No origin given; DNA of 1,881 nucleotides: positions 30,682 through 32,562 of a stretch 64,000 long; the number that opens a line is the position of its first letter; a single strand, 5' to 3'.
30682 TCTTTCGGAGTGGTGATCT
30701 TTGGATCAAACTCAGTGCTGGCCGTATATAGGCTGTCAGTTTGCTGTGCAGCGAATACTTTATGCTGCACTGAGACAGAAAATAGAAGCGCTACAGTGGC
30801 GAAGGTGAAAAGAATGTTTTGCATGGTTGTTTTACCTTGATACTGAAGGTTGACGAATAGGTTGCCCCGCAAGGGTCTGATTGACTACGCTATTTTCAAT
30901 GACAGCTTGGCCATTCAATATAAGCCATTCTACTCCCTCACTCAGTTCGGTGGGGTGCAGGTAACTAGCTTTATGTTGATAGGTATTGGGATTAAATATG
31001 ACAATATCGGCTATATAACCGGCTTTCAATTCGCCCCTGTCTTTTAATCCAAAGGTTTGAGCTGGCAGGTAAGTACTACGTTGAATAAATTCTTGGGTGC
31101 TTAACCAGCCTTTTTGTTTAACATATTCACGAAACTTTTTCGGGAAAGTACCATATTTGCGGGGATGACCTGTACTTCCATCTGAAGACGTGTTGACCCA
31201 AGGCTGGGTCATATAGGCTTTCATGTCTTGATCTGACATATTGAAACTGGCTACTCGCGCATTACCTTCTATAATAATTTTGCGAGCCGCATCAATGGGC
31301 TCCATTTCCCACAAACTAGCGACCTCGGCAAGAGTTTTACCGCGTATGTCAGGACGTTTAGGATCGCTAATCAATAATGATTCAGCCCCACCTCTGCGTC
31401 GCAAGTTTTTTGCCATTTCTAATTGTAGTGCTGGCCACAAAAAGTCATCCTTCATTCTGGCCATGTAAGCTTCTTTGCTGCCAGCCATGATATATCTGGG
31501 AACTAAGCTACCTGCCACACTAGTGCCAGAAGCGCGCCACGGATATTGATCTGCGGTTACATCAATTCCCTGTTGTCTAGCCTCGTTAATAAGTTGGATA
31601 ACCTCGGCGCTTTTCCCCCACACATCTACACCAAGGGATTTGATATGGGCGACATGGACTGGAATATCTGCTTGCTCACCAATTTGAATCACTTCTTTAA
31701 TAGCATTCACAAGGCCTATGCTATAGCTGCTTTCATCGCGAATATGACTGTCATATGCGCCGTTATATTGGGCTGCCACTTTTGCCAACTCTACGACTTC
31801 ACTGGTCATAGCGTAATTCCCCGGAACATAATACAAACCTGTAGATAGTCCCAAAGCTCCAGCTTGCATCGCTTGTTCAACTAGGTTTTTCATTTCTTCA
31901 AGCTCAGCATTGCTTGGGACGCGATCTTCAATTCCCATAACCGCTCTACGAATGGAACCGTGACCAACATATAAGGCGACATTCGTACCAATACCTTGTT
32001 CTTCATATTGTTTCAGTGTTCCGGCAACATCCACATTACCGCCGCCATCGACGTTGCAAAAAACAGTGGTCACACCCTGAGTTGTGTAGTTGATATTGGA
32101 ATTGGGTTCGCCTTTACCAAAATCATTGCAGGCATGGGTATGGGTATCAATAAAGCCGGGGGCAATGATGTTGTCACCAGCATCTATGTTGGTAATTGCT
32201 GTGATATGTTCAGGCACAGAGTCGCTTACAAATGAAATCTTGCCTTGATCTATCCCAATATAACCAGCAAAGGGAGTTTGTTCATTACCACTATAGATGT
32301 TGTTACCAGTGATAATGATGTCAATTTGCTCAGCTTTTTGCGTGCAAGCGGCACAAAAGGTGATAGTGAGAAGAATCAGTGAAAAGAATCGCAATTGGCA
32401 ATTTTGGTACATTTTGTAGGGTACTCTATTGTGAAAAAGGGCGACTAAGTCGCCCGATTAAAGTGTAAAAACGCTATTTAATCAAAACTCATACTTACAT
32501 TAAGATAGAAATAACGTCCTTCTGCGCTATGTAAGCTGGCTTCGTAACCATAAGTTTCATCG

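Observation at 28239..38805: D-glutamate/D-peptide utilisation locus: TonB receptor, two exported hydrolases, LysR and dgcNA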

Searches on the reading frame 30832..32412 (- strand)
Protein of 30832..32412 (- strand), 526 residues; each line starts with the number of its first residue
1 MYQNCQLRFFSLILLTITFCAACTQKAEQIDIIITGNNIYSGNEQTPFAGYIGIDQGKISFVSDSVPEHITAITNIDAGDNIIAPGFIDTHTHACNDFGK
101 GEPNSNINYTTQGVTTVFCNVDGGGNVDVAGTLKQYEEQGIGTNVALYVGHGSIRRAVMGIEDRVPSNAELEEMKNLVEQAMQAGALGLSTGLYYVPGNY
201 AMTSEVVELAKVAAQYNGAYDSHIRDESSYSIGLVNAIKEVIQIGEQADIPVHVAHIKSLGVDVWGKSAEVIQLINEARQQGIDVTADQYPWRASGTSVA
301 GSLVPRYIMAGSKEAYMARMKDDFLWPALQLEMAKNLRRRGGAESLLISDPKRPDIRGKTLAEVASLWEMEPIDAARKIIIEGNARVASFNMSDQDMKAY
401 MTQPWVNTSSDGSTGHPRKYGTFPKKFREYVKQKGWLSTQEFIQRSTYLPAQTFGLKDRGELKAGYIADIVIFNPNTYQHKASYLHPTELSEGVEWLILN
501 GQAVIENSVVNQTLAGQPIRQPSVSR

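Call 3: search_protein_families(library=pfam, proteins=[window:30832-32412:-])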
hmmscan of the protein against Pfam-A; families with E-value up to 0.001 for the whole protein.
window:30832-32412:- (526 aa): 2 families
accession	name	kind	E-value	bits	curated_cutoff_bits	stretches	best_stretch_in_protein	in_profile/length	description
PF07969.17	Amidohydro_3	-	2.9e-14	53.8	29.7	1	407-504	370-471/472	Amidohydrolase family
PF01979.26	Amidohydro_1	-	1.6e-12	47.8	25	2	430-478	275-321/345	Amidohydrolase family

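Call 4: search_protein_families(library=ncbifam, proteins=[window:30832-32412:-])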
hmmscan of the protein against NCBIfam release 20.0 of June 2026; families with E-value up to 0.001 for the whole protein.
window:30832-32412:- (526 aa): 56 families (the best 25 are shown)
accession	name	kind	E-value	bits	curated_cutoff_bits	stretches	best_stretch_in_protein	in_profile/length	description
NF006560.0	PRK09061.1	subfamily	1.6e-60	204.9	340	1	20-523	16-515/517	amidohydrolase family protein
NF006689.0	PRK09237.1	equivalog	1.5e-14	53.4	371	1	29-154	2-124/383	amidohydrolase/deacetylase family metallohydrolase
TIGR03178.1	allantoinase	equivalog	2.3e-14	53.1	357.85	0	32-99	2-64/441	allantoinase AllB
NF004839.0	PRK06189.1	equivalog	3.9e-14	52.1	631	1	213-291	196-265/451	allantoinase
NF058539.1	ergo_uti2_ErtD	equivalog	1.4e-13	50.6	650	1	31-118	3-86/449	hydantoin-5-propionate amidohydrolase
NF009941.0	PRK13404.1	subfamily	3.5e-12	45.7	647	1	29-131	3-94/478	dihydropyrimidinase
TIGR00857.1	pyrC_multi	subfamily_domain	1.3e-11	44.2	279.05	1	52-288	8-242/412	dihydroorotase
NF006837.0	PRK09357.1-2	equivalog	2.1e-11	43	575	0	422-477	331-384/428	dihydroorotase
TIGR01224.1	hutI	equivalog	4.5e-11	42.2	298.15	1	52-128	6-80/377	imidazolonepropionase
NF003271.0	PRK04250.1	equivalog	6.1e-11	41.6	405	1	30-258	2-210/407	dihydroorotase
NF002668.0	PRK02382.1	equivalog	8.3e-11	41.2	452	1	433-486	330-384/436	dihydroorotase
NF006688.0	PRK09236.1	equivalog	1.7e-10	40.3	535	1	433-518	344-439/444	dihydroorotase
TIGR00221.1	nagA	equivalog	3.6e-10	39.3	225.65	2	33-96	6-67/380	N-acetylglucosamine-6-phosphate deacetylase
NF006839.0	PRK09357.1-4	equivalog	6.1e-10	38.3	576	1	53-160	23-130/422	dihydroorotase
NF009060.0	PRK12394.1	equivalog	1.8e-09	36.9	442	1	30-282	3-242/381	metallo-dependent hydrolase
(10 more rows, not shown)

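Call 19: search_solved_structures(query=window:30832-32412:-, max_evalue=0.001, show_alignments=2)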
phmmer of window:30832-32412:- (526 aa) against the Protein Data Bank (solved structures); distinct sequences matched with E-value up to 0.001: 14.
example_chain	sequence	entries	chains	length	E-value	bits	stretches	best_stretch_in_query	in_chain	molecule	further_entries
3gip_A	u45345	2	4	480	2.3e-56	195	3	139-298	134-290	N-acyl-D-glutamate deacylase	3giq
1rjp_A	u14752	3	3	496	6.4e-53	183.6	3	142-300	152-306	D-aminoacylase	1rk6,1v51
1m7j_A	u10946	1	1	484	6.7e-53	183.6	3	142-300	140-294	D-aminoacylase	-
1rjq_A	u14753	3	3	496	2.1e-52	182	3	142-299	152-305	D-aminoacylase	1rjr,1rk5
1v4y_A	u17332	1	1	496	1.7e-51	179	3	142-300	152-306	D-aminoacylase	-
9g5m_A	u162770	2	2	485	4.2e-48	167.8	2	142-299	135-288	Amidohydrolase family protein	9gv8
9kb1_A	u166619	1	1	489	7.2e-40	140.6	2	134-298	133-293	PpOngB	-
9kb3_A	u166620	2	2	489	4.7e-39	137.9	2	134-298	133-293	Carbohydrate de-N-acetylated protein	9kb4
4yiw_A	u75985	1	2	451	8e-07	31.6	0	422-474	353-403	Dihydroorotase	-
3mpg_A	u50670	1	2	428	8.1e-07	31.6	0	422-474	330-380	Dihydroorotase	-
6gde_A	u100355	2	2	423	7.4e-05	25.1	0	432-477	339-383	Dihydroorotase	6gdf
3d6n_A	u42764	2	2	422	7.5e-05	25.1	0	432-477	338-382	Dihydroorotase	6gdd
4bjh_A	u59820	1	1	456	8.8e-05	24.8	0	432-477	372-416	DIHYDROOROTASE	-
1xrf_A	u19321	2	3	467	9.3e-05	24.8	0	432-477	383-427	Dihydroorotase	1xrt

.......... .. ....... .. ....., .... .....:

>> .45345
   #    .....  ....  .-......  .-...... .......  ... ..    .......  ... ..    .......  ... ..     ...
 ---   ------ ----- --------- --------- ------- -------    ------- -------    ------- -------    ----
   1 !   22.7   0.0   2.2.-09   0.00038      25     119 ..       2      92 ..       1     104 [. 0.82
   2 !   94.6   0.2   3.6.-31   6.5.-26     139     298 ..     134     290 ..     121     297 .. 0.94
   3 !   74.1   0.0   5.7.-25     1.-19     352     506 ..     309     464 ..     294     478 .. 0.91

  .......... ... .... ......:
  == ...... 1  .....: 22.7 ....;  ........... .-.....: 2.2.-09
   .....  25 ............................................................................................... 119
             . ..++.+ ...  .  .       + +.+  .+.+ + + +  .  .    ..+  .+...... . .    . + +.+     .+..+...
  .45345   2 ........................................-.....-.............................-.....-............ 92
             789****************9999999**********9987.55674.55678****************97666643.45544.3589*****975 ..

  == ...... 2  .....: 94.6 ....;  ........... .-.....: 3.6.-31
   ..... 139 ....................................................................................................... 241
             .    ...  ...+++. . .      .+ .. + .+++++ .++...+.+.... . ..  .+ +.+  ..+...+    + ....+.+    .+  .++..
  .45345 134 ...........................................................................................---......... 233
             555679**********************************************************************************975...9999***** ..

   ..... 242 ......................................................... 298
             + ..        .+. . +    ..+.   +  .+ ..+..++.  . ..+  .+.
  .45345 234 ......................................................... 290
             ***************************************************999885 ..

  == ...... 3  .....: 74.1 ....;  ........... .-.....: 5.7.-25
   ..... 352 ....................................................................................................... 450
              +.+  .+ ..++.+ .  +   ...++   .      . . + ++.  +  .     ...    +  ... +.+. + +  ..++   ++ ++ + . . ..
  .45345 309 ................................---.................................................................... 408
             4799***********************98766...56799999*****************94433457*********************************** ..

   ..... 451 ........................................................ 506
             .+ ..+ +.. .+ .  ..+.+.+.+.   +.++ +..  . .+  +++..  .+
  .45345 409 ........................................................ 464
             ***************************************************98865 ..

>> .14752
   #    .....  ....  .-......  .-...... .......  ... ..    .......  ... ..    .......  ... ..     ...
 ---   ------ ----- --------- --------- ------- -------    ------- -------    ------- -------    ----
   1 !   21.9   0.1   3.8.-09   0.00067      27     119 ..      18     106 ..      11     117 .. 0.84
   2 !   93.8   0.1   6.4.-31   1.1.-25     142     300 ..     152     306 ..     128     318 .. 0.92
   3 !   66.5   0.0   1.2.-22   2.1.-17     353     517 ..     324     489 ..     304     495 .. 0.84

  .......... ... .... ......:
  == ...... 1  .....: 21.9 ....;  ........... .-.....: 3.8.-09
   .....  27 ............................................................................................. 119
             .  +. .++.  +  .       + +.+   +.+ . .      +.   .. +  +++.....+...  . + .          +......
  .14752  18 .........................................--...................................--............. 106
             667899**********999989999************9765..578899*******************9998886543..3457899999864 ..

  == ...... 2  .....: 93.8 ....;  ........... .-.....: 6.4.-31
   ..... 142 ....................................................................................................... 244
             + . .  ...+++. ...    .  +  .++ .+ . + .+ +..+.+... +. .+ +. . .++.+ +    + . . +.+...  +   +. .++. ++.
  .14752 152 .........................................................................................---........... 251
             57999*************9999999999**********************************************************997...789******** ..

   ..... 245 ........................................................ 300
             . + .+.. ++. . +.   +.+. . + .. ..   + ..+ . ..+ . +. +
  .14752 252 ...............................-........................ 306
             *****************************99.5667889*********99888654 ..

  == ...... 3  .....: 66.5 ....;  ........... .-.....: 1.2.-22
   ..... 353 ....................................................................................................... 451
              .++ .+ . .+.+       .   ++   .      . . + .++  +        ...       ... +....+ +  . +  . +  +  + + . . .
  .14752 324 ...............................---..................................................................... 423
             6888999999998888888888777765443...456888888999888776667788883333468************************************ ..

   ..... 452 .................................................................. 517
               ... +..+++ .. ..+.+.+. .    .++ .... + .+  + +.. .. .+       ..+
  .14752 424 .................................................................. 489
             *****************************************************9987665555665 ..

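Call 44: search_solved_structures(query=A3, max_evalue=1e-20, show_alignments=2)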
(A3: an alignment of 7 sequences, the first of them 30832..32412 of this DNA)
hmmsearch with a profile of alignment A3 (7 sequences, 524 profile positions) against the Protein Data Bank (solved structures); distinct sequences matched with E-value up to 1e-20: 8.
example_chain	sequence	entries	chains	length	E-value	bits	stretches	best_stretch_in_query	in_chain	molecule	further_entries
9g5m_A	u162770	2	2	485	2e-82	280.8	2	351-522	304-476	Amidohydrolase family protein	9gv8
1rjp_A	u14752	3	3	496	3.1e-82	280.2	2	144-301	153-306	D-aminoacylase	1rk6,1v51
1m7j_A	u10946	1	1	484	3.7e-82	279.9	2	144-301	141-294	D-aminoacylase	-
1rjq_A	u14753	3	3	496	4e-81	276.5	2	144-301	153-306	D-aminoacylase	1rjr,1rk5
1v4y_A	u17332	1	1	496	1.1e-80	275.1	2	144-301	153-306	D-aminoacylase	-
3gip_A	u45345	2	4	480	1.9e-78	267.6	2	129-299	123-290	N-acyl-D-glutamate deacylase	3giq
9kb1_A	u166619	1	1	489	2.2e-73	250.9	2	134-300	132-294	PpOngB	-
9kb3_A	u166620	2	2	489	3.5e-72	247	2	134-300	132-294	Carbohydrate de-N-acetylated protein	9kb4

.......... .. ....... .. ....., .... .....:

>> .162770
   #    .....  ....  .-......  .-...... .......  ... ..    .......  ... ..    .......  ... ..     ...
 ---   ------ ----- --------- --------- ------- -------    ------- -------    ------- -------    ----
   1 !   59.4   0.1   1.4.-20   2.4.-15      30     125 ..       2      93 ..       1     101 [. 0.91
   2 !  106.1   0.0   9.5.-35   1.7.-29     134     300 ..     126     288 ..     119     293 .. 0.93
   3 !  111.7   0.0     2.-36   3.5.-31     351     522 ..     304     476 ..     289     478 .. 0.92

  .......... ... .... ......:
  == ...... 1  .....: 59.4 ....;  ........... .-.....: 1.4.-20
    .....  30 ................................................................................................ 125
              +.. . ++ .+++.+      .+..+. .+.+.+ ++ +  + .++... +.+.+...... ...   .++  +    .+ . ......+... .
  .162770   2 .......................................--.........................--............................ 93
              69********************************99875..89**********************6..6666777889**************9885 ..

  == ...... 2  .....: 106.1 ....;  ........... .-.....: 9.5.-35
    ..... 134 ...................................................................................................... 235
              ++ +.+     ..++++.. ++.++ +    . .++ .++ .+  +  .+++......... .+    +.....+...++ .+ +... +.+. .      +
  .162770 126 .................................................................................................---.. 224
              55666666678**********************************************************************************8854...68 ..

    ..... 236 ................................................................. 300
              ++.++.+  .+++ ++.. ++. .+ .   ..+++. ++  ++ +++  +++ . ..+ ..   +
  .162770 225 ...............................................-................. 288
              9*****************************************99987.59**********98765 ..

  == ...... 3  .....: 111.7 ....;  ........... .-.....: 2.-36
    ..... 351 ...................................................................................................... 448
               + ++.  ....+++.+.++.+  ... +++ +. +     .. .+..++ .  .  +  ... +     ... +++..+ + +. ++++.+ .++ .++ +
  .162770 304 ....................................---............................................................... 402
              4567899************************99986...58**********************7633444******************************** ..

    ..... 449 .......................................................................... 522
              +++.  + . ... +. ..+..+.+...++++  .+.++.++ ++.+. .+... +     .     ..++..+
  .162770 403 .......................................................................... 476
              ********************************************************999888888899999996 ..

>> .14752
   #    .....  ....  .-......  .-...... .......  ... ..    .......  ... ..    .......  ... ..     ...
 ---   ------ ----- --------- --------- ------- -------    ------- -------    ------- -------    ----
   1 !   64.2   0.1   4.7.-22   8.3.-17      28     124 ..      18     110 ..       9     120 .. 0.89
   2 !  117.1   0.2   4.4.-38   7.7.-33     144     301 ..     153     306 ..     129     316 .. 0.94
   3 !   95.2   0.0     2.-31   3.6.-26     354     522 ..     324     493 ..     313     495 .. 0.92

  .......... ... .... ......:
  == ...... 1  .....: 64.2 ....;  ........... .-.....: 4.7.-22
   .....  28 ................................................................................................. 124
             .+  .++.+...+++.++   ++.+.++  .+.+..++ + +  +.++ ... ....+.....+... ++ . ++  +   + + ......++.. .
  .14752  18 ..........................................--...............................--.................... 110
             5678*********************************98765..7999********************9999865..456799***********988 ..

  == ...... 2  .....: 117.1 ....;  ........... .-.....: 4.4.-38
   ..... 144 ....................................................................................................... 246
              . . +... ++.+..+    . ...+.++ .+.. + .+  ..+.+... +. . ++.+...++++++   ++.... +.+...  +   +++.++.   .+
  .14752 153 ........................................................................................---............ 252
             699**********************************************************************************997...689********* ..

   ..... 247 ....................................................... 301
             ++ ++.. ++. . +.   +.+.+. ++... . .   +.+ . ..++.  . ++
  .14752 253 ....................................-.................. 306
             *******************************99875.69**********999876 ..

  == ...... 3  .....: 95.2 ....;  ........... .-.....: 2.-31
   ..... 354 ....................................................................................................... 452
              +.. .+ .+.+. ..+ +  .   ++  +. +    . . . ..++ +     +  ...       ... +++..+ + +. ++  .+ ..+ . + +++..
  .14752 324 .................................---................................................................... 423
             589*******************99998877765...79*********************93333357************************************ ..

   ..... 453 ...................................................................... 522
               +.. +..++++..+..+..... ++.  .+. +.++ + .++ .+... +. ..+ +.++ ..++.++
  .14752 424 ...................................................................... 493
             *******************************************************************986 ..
